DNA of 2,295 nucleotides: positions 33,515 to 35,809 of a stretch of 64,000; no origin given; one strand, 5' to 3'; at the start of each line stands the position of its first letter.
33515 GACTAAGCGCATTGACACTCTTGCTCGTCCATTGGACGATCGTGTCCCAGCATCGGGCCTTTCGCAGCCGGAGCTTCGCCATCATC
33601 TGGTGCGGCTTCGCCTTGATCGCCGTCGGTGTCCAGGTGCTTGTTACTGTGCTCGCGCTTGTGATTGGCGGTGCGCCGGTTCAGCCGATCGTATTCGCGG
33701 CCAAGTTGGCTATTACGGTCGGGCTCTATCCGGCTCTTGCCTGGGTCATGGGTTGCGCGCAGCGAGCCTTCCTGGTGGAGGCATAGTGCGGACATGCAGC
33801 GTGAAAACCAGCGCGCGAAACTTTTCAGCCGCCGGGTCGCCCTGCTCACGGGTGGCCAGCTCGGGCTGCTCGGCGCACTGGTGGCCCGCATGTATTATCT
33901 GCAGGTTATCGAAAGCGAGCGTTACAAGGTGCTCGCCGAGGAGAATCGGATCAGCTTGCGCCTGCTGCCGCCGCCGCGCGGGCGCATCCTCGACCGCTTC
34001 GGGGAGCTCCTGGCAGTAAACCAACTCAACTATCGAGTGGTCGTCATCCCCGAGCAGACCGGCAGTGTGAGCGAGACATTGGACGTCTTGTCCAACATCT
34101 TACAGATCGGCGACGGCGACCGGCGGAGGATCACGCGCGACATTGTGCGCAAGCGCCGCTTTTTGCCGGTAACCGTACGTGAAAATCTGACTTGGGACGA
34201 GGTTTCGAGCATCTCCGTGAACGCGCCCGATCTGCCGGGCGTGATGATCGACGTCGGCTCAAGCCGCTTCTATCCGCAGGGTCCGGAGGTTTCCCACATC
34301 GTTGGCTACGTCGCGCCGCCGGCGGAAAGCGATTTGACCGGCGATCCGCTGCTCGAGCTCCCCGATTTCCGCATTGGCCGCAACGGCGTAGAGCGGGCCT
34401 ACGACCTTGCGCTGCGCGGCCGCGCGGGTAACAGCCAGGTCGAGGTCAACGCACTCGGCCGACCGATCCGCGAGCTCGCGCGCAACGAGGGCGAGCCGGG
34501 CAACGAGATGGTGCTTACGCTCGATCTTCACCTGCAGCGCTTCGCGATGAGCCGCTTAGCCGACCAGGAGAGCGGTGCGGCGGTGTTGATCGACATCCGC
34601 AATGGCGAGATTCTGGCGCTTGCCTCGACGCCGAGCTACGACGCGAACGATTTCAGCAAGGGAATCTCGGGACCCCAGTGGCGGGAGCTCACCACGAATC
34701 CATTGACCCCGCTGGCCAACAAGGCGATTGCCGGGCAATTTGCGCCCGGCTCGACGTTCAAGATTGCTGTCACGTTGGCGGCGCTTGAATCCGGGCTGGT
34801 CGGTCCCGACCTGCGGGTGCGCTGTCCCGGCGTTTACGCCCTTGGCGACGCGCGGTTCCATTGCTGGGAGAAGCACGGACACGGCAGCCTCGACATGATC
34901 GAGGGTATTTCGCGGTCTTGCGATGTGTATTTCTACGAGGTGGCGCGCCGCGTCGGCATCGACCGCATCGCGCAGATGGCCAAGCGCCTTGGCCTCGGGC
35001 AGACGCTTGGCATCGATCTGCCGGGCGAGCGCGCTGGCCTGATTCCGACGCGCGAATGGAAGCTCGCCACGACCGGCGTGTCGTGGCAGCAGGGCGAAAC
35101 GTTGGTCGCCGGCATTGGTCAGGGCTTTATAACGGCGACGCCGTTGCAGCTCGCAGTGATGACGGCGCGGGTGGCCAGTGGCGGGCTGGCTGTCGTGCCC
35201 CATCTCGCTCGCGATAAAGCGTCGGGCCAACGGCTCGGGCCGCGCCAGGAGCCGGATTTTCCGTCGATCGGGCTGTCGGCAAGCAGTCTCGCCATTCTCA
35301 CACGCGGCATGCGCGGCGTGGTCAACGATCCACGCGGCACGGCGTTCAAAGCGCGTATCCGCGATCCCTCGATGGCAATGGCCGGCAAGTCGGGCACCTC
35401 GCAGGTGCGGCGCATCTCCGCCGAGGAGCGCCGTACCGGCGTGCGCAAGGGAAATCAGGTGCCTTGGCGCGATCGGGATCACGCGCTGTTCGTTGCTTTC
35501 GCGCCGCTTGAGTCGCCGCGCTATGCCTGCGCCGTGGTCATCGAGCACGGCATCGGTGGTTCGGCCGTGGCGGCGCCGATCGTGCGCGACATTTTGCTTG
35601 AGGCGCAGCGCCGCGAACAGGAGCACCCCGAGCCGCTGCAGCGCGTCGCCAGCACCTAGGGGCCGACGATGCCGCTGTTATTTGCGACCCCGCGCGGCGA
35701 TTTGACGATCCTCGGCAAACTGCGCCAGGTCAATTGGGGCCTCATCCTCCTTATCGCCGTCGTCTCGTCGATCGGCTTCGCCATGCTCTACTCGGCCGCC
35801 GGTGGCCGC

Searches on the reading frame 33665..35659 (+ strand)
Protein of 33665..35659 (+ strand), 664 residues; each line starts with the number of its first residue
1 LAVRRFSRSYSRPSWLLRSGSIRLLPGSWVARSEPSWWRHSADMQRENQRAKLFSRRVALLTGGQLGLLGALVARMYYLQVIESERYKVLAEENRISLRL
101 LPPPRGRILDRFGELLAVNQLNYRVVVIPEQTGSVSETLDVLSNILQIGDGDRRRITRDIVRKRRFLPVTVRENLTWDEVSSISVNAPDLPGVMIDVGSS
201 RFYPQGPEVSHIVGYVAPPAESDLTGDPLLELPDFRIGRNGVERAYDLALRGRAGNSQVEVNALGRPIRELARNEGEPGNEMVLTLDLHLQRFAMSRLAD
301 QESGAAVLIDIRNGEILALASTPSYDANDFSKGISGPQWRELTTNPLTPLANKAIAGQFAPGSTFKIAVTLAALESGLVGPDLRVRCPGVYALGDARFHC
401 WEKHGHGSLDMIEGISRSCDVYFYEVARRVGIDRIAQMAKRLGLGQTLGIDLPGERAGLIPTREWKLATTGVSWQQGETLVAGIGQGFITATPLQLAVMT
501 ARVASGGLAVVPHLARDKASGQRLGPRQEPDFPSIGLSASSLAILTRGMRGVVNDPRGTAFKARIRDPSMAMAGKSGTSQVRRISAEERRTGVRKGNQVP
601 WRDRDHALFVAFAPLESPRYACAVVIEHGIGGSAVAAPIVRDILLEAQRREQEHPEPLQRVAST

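Call 62: search_protein_families(library=pfam, proteins=[window:33665-35659:+], max_evalue=0.00001)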
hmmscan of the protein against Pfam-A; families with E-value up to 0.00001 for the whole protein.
window:33665-35659:+ (664 aa): 2 families
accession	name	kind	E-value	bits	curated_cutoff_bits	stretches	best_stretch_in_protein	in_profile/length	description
PF00905.27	Transpeptidase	-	1.4e-63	215.3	22.1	1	304-644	1-298/299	Penicillin binding protein transpeptidase domain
PF03717.20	PBP_dimer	-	2.3e-39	136.1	24.4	1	102-271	3-179/180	Penicillin-binding Protein dimerisation domain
